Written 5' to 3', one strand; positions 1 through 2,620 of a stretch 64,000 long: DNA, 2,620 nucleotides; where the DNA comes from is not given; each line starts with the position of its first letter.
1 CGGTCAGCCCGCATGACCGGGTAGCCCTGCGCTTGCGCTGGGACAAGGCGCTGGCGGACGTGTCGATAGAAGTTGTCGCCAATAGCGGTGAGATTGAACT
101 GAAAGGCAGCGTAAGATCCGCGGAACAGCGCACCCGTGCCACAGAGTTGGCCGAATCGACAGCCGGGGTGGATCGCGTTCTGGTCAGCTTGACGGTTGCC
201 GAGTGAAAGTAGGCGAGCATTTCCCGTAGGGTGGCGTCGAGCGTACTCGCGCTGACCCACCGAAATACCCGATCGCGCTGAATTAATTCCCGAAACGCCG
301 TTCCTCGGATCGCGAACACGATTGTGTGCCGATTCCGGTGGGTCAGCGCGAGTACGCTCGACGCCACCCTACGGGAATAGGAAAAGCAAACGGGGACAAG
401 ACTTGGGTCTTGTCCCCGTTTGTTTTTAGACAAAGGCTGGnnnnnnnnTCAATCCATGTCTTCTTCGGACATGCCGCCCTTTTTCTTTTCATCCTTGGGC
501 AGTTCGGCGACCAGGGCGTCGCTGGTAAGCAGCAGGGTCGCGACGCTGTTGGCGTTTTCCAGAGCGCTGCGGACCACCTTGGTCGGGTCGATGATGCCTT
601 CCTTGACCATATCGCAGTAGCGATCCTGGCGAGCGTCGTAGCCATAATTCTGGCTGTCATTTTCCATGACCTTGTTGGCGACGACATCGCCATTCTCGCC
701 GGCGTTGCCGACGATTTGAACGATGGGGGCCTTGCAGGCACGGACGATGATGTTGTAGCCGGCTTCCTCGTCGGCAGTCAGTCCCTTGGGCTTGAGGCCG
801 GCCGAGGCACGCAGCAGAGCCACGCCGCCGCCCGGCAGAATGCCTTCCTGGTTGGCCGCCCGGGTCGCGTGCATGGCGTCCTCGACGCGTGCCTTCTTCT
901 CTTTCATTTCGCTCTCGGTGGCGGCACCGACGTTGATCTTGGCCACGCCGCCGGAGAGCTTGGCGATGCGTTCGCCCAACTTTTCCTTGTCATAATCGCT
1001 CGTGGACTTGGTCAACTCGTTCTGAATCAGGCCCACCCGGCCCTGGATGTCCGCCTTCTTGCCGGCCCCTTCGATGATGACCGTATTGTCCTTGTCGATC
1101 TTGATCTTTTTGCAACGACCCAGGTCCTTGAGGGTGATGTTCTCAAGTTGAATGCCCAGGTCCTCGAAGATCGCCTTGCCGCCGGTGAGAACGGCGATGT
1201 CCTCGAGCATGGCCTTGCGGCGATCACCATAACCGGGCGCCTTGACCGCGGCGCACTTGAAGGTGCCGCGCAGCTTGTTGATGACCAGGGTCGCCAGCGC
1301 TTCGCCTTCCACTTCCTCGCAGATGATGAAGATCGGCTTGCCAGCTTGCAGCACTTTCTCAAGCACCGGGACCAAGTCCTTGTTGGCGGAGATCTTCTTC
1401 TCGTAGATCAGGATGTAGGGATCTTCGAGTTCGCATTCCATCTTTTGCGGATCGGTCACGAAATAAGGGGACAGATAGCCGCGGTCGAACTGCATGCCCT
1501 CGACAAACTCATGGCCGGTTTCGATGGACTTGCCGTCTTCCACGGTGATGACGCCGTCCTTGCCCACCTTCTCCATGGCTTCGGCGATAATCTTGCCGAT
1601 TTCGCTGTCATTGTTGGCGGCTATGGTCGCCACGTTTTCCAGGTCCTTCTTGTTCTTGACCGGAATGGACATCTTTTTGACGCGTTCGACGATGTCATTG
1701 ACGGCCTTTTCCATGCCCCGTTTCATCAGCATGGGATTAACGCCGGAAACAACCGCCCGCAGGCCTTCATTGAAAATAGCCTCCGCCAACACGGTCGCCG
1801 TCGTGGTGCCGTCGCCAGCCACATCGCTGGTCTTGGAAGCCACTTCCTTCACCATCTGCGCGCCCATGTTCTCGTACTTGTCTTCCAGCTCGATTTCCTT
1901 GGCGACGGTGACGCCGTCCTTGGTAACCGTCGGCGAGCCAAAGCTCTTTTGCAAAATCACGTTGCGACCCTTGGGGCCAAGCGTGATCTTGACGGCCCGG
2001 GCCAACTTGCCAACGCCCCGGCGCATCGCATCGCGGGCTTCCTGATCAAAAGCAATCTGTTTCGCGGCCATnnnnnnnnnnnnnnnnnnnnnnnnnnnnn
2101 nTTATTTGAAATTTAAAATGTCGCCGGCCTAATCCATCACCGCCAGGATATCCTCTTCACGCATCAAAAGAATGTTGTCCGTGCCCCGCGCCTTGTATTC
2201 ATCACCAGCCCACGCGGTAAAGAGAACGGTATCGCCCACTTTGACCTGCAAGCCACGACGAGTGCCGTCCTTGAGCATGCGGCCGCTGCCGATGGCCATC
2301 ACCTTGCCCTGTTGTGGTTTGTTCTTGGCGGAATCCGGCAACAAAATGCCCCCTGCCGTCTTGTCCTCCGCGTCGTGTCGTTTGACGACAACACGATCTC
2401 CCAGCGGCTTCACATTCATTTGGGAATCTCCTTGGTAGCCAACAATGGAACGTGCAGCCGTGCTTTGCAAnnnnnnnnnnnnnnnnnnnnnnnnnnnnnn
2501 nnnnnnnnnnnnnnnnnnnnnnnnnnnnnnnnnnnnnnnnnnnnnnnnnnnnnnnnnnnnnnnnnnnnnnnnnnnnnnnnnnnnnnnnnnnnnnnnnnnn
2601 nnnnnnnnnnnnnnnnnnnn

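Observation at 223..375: MITE-like element with perfect 37-bp terminal inverted repeats, two full copies in opposite orientation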

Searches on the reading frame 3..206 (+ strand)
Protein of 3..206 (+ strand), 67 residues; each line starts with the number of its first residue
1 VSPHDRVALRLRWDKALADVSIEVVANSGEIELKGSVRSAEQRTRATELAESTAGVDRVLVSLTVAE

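Call 21: search_protein_families(library=pfam, proteins=[window:3-206:+], max_evalue=0.01)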
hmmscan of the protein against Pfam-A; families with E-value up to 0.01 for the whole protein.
window:3-206:+ (67 aa): 1 family
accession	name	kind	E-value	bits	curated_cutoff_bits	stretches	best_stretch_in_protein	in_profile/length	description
PF04972.22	BON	-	5.5e-12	46.2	27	1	7-66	9-68/69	BON domain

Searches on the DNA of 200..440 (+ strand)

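Call 35: search_dna_similar(query=window:221-377:+, collection=plasmids, mode=distant, max_evalue=0.01)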
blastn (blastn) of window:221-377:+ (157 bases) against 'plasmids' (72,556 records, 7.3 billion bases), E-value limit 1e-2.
No match.

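Call 73: search_rna_families(source=window, start=200, end=440, threshold=evalue, max_evalue=1)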
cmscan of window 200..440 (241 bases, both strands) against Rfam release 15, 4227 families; matches with E-value up to 1: 5.
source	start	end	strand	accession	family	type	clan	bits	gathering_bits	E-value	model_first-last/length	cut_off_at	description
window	223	375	-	RF03296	MIR8788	Gene; miRNA;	-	48.4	124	8.1e-08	1-138/138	no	MIR8788 microRNA precursor family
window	382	427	+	RF03560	mir-3926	Gene; miRNA;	-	20.2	82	0.2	12-52/63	no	mir-3926 microRNA precursor family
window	382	427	+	RF03356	mir-4782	Gene; miRNA;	-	18.4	100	0.56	1-79/79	no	mir-4782 microRNA precursor family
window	382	427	-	RF03560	mir-3926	Gene; miRNA;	-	17.8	82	0.81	12-52/63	no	mir-3926 microRNA precursor family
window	382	427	+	RF04220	HCV_SL588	Cis-reg;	-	17.3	79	0.67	20-65/81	no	SL588 non-coding RNA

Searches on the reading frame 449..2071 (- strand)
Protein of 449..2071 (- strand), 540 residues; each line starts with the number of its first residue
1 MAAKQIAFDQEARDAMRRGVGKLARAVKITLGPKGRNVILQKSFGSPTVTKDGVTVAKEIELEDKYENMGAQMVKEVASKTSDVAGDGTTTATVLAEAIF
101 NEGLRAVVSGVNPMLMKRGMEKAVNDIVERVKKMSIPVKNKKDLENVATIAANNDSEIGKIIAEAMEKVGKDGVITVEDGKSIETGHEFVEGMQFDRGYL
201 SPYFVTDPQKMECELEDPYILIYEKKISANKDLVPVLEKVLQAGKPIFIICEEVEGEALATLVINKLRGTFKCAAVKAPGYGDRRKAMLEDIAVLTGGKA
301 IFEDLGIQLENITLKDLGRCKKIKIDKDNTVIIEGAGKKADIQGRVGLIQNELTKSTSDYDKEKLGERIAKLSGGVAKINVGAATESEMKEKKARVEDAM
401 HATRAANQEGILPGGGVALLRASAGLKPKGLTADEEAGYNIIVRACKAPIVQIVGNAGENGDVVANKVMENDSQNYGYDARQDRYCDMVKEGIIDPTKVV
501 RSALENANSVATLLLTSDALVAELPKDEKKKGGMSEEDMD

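Call 18: find_encoding_contigs(protein=window:449-2071:-, flank=10000, max_places=6)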
Protein window:449-2071:- (540 aa): no gene with exactly this product is on record in the collection.

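Call 21: search_protein_families(library=pfam, proteins=[window:449-2071:-], max_evalue=0.01)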
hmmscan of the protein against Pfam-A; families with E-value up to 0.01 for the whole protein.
window:449-2071:- (540 aa): 1 family
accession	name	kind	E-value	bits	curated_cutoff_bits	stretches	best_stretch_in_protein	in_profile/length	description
PF00118.29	Cpn60_TCP1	-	7.4e-78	262.8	34.3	1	23-522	1-487/490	TCP-1/cpn60 chaperonin family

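Call 50: find_homologous_proteins(query=window:449-2071:-, max_evalue=1e-100)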
Query window:449-2071:- (540 aa): 8000 proteins with E <= 1e-100 among 8000 candidates; the best 120 are listed.
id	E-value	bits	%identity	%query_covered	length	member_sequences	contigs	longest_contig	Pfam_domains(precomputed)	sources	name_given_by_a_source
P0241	0.0e+0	1154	100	100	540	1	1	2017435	PF00118.30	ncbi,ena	-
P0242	0.0e+0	1115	96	100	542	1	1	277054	PF00118.30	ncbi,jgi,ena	jgi:chaperonin GroEL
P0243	0.0e+0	1111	96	100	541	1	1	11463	PF00118.30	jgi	jgi:chaperonin GroEL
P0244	0.0e+0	1108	96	100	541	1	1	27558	PF00118.30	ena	-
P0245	0.0e+0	1107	95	100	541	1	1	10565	PF00118.30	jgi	jgi:chaperonin GroEL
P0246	0.0e+0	1106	95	100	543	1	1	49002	PF00118.30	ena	-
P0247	0.0e+0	1106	96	97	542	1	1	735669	PF00118.30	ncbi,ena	-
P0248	0.0e+0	1105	95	100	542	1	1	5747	PF00118.30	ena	-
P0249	0.0e+0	1092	94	100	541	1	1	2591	PF00118.30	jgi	jgi:chaperonin GroEL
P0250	0.0e+0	1083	94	99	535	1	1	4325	PF00118.30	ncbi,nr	ncbi:MAG TPA: chaperonin GroEL, partial [Gemmataceae bacterium]|nr:chaperonin GroEL [Gemmataceae bac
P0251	0.0e+0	1082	94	98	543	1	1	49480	PF00118.30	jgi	jgi:chaperonin GroEL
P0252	0.0e+0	1077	93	100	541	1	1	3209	PF00118.30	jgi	jgi:chaperonin GroEL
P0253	0.0e+0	1069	92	100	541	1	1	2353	PF00118.30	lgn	-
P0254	0.0e+0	1065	92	100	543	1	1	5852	PF00118.30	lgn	-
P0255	0.0e+0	1064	92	100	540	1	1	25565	PF00118.30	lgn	-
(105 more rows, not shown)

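Call 51: find_encoding_contigs(protein=P0241, flank=10000, max_places=3)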
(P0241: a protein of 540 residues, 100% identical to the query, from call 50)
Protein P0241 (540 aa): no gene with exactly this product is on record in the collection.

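Call 52: find_encoding_contigs(protein=P0242, flank=10000, max_places=2)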
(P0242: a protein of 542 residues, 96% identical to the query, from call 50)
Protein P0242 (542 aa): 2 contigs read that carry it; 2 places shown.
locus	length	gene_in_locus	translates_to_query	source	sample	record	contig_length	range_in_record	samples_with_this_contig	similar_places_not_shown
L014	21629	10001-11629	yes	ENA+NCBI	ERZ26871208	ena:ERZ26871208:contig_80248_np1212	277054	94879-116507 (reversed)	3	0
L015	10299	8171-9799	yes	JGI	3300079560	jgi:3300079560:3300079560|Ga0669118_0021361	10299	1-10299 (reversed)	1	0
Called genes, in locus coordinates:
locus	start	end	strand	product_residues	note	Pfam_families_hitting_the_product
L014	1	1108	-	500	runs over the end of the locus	PF00005:ABC_tran, PF13304:AAA_21 (faint), PF00005:ABC_tran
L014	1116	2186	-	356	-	PF13407:Peripla_BP_4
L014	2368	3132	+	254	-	PF01322:Cytochrom_C_2 (weak)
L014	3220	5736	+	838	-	PF14559:TPR_19, PF00515:TPR_1, PF07719:TPR_2, PF13414:TPR_11, PF13424:TPR_12, PF13432:TPR_16, PF14559:TPR_19, PF13432:TPR_16, +54 more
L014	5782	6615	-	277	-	-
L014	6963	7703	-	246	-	PF00005:ABC_tran, PF02463:SMC_N (faint), PF13304:AAA_21 (faint)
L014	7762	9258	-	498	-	PF00497:SBP_bac_3, PF00528:BPD_transp_1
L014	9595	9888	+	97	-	PF00166:Cpn10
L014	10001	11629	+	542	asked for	PF00118:Cpn60_TCP1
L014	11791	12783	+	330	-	PF14378:PAP2_3, PF01569:PAP2 (weak)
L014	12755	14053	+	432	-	PF01553:Acyltransferase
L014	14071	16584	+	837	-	PF01326:PPDK_N, PF27448:Rph_4th, PF00391:PEP-utilizers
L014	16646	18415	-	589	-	PF01839:FG-GAP (weak), PF13517:FG-GAP_3 (weak)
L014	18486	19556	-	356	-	-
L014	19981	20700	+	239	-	PF07885:Ion_trans_2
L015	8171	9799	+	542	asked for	PF00118:Cpn60_TCP1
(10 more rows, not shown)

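Call 53: find_encoding_contigs(protein=P0247, flank=10000, max_places=2)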
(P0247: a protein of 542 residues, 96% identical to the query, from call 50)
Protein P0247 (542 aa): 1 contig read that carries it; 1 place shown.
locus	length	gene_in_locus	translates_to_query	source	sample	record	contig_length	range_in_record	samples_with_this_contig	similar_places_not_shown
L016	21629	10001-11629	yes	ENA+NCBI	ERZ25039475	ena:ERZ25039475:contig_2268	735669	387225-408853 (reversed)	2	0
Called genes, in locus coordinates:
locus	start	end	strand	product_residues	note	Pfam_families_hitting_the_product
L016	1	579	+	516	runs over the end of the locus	-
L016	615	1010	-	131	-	PF00011:HSP20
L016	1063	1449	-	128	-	PF00011:HSP20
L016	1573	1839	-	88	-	-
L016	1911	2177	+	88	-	-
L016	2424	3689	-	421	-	PF13570:Beta-prop_ACSF4 (weak), PF01011:PQQ (faint), PF25293:Beta-prop_EMC1_N (faint), PF13360:PQQ_2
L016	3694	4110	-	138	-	-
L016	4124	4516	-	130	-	PF03692:CxxCxxCC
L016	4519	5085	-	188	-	-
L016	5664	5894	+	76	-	-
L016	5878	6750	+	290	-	-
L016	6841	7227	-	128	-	PF00005:ABC_tran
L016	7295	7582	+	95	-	-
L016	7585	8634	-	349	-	PF00497:SBP_bac_3 (weak), PF00528:BPD_transp_1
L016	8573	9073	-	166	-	PF00497:SBP_bac_3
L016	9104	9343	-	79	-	-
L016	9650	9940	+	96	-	PF00166:Cpn10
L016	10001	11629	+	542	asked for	PF00118:Cpn60_TCP1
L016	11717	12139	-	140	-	PF04972:BON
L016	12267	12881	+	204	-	PF02633:Creatininase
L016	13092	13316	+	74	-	-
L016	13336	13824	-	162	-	-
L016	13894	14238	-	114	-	-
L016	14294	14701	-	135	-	PF00689:Cation_ATPase_C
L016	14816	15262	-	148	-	-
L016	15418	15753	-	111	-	PF13246:Cation_ATPase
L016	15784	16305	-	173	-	-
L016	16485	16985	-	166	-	PF00122:E1-E2_ATPase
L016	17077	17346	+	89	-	-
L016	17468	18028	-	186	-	PF01765:RRF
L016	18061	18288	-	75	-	PF00696:AA_kinase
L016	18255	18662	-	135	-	PF00696:AA_kinase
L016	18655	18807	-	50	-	-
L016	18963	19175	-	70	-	PF14031:D-ser_dehydrat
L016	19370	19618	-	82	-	-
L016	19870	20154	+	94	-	-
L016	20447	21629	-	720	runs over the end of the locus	-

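Call 56: list_cluster_members(proteins=[P0241])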
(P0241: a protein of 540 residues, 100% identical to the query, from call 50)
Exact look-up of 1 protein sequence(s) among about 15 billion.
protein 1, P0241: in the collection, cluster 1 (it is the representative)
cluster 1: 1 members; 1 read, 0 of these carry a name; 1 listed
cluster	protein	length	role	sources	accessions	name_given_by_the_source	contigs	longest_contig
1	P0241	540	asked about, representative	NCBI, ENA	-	-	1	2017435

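Call 64: find_encoding_contigs(protein=P0244, flank=10000, max_places=2)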
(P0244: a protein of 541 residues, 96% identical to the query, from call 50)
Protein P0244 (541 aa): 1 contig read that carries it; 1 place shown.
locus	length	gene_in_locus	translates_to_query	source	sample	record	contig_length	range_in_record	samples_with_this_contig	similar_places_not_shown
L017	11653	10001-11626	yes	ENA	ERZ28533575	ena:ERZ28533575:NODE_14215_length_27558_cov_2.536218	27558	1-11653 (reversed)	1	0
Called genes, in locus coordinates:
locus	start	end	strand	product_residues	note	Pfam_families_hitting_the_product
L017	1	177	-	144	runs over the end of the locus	PF00011:HSP20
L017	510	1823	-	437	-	PF04542:Sigma70_r2, PF08281:Sigma70_r4_2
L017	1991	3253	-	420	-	PF13570:Beta-prop_ACSF4 (weak), PF13360:PQQ_2, PF13570:Beta-prop_ACSF4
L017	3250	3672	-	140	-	-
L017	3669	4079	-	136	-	PF03692:CxxCxxCC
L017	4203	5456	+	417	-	PF13435:Cytochrome_C554 (faint), PF14522:Cytochrome_C7 (faint), PF13447:Multi-haem_cyto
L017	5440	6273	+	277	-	-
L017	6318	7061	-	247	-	PF00005:ABC_tran, PF13304:AAA_21 (faint)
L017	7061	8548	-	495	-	PF00497:SBP_bac_3, PF00528:BPD_transp_1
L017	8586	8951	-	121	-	PF02452:PemK_toxin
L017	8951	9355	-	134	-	-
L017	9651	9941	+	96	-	PF00166:Cpn10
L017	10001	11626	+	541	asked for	PF00118:Cpn60_TCP1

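Call 65: find_encoding_contigs(protein=P0246, flank=10000, max_places=2)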
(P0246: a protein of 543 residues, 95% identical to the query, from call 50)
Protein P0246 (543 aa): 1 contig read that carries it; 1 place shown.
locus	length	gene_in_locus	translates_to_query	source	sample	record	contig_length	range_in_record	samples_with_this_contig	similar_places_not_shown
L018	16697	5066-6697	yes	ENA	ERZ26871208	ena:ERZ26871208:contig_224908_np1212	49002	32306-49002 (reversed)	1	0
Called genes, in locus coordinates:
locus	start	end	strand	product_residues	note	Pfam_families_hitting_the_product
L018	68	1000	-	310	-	PF20597:pAdhesive_15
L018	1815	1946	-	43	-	-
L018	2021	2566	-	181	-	PF00005:ABC_tran, PF13304:AAA_21 (faint)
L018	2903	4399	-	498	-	PF00497:SBP_bac_3, PF00528:BPD_transp_1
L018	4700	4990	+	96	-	PF00166:Cpn10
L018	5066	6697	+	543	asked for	PF00118:Cpn60_TCP1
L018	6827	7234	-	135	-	PF04972:BON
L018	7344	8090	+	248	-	PF02633:Creatininase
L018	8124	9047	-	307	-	PF13646:HEAT_2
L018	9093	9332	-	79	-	-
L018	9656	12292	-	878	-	PF00122:E1-E2_ATPase, PF00702:Hydrolase, PF13246:Cation_ATPase, PF00689:Cation_ATPase_C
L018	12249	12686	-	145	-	PF00690:Cation_ATPase_N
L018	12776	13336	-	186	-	PF01765:RRF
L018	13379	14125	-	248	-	PF00696:AA_kinase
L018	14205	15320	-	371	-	PF01168:Ala_racemase_N, PF14031:D-ser_dehydrat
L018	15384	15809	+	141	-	PF00472:RF-1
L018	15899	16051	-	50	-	-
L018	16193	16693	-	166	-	-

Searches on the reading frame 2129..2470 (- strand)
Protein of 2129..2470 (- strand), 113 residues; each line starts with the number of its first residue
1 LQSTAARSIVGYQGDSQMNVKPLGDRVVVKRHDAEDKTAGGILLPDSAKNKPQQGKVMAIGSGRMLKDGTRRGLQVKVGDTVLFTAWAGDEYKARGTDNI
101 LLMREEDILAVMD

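Call 75: search_protein_families(library=pfam, proteins=[window:2129-2470:-], max_evalue=0.001)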
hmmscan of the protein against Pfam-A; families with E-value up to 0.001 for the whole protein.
window:2129-2470:- (113 aa): 1 family
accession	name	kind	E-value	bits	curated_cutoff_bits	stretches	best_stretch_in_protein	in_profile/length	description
PF00166.26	Cpn10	-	2.3e-31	108.1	21.1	1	19-111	1-92/93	Chaperonin 10 Kd subunit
